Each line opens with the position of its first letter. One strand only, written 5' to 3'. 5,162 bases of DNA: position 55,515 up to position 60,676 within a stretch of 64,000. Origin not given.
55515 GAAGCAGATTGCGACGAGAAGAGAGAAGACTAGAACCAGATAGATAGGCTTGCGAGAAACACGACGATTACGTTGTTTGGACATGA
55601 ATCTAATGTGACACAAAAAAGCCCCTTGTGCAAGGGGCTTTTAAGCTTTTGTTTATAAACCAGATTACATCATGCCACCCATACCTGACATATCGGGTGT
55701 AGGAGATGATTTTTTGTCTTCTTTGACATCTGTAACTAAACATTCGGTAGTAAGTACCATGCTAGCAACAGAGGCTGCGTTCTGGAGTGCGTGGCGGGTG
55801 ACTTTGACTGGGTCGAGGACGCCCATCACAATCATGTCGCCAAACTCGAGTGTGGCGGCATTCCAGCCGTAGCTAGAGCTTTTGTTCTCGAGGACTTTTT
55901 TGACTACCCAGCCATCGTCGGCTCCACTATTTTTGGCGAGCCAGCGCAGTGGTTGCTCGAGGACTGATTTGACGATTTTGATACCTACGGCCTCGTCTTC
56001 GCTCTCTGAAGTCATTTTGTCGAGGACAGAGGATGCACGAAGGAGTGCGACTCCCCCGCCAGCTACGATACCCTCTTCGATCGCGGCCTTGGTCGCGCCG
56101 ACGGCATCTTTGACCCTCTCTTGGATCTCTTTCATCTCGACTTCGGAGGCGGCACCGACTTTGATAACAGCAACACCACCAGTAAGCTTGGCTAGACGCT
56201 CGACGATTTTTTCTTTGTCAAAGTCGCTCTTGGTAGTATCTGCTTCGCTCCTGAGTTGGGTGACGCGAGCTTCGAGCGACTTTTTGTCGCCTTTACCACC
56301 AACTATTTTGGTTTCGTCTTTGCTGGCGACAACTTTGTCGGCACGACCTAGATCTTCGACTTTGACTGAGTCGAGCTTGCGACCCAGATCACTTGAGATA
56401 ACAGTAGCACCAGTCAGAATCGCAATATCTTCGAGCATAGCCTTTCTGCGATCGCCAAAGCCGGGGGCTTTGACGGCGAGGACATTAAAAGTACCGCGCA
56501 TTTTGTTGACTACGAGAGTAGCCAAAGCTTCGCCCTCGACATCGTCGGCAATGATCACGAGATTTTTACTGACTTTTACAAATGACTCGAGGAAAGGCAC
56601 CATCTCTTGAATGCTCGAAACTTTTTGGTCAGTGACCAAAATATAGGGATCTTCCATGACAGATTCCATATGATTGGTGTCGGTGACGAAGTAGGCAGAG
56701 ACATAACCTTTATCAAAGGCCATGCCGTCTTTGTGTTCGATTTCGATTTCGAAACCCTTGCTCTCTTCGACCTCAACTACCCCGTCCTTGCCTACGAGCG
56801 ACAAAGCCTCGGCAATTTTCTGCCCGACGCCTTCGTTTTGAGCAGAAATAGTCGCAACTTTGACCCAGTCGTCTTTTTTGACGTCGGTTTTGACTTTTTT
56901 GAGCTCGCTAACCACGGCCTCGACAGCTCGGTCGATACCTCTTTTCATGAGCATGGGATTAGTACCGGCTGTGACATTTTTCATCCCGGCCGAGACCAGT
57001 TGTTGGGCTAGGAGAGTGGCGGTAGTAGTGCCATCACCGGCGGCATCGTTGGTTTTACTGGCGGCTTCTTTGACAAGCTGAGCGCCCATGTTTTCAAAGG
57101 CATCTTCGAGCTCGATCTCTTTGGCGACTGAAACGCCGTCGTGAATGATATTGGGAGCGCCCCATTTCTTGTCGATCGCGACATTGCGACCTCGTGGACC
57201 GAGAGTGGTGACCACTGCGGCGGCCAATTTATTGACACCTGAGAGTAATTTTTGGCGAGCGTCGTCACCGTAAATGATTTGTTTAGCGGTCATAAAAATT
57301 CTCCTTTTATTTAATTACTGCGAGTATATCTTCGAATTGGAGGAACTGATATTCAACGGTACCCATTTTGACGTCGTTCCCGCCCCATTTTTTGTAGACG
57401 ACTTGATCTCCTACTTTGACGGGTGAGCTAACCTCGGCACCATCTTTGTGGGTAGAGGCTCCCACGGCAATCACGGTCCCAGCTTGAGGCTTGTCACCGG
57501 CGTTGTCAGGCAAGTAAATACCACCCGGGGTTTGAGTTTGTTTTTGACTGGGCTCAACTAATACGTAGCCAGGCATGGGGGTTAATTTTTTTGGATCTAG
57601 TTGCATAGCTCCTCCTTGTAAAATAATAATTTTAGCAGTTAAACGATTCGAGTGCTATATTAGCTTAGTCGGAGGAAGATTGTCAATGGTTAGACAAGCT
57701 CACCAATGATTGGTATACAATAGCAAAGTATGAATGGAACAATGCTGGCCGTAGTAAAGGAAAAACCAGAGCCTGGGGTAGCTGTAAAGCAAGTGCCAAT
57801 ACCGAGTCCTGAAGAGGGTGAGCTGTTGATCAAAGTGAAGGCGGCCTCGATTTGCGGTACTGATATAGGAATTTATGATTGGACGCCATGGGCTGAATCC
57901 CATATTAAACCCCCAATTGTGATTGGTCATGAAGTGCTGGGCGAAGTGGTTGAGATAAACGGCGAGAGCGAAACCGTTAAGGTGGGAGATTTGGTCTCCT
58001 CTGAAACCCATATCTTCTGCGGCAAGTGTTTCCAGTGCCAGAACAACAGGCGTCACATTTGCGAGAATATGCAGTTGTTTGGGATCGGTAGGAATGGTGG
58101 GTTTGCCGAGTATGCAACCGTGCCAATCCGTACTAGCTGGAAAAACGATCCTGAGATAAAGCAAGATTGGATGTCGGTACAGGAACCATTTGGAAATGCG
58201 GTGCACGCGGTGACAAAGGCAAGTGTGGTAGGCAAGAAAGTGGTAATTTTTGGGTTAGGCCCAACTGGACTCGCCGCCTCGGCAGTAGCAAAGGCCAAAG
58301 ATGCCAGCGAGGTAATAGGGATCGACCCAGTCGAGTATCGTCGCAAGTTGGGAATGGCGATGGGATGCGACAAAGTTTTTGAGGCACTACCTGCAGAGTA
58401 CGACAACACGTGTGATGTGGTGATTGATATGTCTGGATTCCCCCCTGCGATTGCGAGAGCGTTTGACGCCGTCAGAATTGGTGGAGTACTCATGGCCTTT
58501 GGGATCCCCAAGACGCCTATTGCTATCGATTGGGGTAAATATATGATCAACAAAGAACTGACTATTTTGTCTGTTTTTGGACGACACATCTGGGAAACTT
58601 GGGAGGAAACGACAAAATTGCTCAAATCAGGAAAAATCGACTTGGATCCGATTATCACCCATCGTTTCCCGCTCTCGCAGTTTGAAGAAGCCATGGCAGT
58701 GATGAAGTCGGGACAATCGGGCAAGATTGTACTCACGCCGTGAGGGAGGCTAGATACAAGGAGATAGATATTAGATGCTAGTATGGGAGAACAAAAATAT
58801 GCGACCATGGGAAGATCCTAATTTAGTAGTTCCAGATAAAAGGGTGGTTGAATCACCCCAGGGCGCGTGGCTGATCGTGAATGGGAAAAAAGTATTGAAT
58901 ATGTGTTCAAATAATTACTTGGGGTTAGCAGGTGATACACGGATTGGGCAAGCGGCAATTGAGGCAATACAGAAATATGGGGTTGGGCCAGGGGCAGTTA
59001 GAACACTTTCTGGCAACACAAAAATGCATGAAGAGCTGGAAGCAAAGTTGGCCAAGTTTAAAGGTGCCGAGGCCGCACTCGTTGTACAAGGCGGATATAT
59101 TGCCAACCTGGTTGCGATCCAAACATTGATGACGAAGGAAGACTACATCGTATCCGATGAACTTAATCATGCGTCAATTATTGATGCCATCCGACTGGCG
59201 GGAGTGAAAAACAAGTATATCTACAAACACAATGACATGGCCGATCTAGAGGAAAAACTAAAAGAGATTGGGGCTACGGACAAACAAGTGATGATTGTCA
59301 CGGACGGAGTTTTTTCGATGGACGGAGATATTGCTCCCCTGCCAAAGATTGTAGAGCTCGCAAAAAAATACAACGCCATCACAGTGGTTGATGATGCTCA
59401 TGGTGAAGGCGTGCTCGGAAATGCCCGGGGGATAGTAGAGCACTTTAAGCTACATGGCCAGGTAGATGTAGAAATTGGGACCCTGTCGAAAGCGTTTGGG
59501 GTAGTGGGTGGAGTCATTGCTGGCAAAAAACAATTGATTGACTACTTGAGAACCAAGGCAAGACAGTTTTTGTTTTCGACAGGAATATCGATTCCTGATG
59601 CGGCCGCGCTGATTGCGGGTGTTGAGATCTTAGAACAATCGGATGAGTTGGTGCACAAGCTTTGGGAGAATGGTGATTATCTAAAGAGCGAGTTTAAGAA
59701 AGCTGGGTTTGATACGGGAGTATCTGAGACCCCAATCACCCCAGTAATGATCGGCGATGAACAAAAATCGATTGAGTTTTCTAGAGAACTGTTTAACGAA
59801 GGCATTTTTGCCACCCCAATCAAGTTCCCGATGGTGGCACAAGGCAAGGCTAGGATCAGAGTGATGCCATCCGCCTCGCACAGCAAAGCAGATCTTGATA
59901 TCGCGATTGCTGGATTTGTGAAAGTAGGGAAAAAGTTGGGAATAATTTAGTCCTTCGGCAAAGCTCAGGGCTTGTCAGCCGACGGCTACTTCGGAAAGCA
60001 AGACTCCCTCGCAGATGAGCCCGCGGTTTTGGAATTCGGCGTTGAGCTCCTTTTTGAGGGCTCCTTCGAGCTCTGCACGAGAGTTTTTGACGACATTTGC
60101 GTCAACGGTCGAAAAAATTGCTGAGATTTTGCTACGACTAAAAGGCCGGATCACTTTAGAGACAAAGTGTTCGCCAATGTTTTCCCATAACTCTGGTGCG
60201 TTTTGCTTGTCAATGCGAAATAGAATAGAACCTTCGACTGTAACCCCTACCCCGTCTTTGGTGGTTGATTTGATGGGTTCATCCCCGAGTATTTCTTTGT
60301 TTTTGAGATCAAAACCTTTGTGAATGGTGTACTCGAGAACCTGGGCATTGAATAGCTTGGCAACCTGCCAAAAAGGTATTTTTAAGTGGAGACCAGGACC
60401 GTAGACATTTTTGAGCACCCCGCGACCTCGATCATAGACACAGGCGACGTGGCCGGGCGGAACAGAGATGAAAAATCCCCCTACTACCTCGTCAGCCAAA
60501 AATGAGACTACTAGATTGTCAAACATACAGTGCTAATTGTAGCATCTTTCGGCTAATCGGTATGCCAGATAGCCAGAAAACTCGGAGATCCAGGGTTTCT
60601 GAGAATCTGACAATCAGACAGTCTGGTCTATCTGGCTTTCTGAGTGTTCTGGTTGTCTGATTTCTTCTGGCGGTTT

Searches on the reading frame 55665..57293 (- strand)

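Call 47: search_protein_families(library=ncbifam, proteins=[window:55665-57293:-], max_evalue=0.001)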
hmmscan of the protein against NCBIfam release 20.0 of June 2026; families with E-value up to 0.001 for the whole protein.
window:55665-57293:- (542 aa): 18 families
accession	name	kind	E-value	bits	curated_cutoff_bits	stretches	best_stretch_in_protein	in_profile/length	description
NF000592.1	PRK00013.1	subfamily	3.5e-230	764.9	397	1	3-523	1-523/524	chaperonin GroEL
NF009489.0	PRK12851.1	subfamily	4.2e-229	761.4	464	1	1-536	1-537/541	chaperonin GroEL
NF009488.0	PRK12850.1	subfamily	1.3e-225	750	475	1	1-541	1-542/544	chaperonin GroEL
TIGR02348.1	GroEL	equivalog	9.4e-225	747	582.1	1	3-526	1-526/526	chaperonin GroEL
NF009487.0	PRK12849.1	subfamily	6.8e-224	744.1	352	1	3-540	2-539/543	chaperonin GroEL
NF010704.0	PRK14104.1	subfamily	3.2e-194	646.2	1041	1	1-541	1-544/546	chaperonin GroEL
NF038369.1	GroEL3_Chlamy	exception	2.7e-78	263.9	600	1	10-518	10-504/506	variant chaperonin GroEL3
NF038370.1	GroEL2_Chlamy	exception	9.2e-56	189.5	600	1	16-520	15-519/533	variant chaperonin GroEL2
NF041082.2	thermosome_alpha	equivalog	9.5e-25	87.4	450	2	7-213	13-224/519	thermosome subunit alpha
NF041083.2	thermosome_beta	equivalog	2.8e-24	86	400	2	7-213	13-225/520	thermosome subunit beta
TIGR02339.1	thermosome_arch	subfamily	6.1e-22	78.1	671.1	2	6-225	11-241/521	thermosome subunit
TIGR02345.1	chap_CCT_eta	equivalog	1.7e-21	76.2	669.2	2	19-142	26-144/523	T-complex protein 1 subunit eta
TIGR02347.1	chap_CCT_zeta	equivalog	2.1e-18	66.2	587.15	2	17-177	22-181/531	T-complex protein 1 subunit zeta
TIGR02342.1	chap_CCT_delta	equivalog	2.1e-16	59.6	695.35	1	11-179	9-175/517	T-complex protein 1 subunit delta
TIGR02343.1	chap_CCT_epsi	equivalog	3.7e-16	58.9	710.5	2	5-162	21-174/532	T-complex protein 1 subunit epsilon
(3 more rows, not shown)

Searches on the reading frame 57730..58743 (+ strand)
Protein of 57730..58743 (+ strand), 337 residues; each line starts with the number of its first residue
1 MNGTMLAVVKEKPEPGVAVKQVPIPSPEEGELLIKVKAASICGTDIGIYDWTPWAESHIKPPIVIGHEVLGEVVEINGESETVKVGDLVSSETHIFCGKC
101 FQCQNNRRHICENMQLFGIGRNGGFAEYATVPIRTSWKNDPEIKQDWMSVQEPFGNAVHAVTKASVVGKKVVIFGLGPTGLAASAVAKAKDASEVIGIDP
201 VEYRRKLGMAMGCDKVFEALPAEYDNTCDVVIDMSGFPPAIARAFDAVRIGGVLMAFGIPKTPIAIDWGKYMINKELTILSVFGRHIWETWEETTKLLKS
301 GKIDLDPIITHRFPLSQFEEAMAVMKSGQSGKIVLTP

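Call 59: search_protein_families(library=pfam, proteins=[window:57730-58743:+], max_evalue=0.001)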
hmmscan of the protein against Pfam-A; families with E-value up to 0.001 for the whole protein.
window:57730-58743:+ (337 aa): 4 families
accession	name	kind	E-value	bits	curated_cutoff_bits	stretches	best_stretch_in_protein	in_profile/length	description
PF08240.17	ADH_N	-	1.8e-26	92.9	23.5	1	29-135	2-98/104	Alcohol dehydrogenase GroES-like domain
PF00107.32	ADH_zinc_N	-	5e-18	65.7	31.8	1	178-299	1-128/129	Zinc-binding dehydrogenase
PF13602.12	ADH_zinc_N_2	-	3.7e-08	34.8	27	1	226-335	22-134/134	Zinc-binding dehydrogenase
PF16912.11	Glu_dehyd_C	-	4.8e-07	29.9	34.9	1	163-323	26-199/211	Glucose dehydrogenase C-terminus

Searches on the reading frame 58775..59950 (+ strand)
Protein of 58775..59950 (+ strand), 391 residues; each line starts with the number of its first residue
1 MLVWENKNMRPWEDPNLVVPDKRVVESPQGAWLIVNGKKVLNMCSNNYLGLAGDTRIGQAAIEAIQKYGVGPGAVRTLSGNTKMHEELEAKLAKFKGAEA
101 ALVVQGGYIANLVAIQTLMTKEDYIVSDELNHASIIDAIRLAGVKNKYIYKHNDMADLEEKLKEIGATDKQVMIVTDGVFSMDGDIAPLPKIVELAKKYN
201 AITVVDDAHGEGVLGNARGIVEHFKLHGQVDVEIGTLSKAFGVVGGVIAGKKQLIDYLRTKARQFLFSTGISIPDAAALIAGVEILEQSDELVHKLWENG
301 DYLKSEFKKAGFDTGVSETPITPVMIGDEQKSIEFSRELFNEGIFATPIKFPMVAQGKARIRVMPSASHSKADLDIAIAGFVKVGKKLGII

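Call 59: search_protein_families(library=pfam, proteins=[window:58775-59950:+], max_evalue=0.001)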
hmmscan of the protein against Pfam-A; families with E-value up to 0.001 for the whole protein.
window:58775-59950:+ (391 aa): 7 families
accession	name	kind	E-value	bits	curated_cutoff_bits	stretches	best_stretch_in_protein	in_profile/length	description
PF00155.27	Aminotran_1_2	-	5.1e-65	220.4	19.7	1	38-379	1-359/361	Aminotransferase class I and II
PF01212.27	Beta_elim_lyase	-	7.3e-11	42.4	27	1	80-310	29-268/288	Beta-eliminating lyase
PF01053.26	Cys_Met_Meta_PP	-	2.3e-09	36.8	27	1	83-217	52-184/381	Cys/Met metabolism PLP-dependent enzyme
PF00266.25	Aminotran_5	-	3.3e-09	36.6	21.5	1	48-208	2-177/371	Aminotransferase class-V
PF01276.26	OKR_DC_1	-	7.6e-07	28.7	27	1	79-210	65-207/417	Orn/Lys/Arg decarboxylase, major domain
PF01041.23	DegT_DnrJ_EryC1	-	4.7e-05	23.2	19.8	1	84-212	25-151/360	DegT/DnrJ/EryC1/StrS aminotransferase family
PF03841.19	SelA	-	0.00068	19.2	22.8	0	85-261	49-236/367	L-seryl-tRNA selenium transferase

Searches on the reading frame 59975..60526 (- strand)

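Call 59: search_protein_families(library=pfam, proteins=[window:59975-60526:-], max_evalue=0.001)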
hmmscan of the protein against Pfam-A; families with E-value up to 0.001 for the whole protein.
window:59975-60526:- (183 aa): 1 family
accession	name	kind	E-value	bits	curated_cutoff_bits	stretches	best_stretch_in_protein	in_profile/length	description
PF01145.31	Band_7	-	1.9e-24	87.1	23.6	1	21-180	2-145/176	SPFH domain / Band 7 family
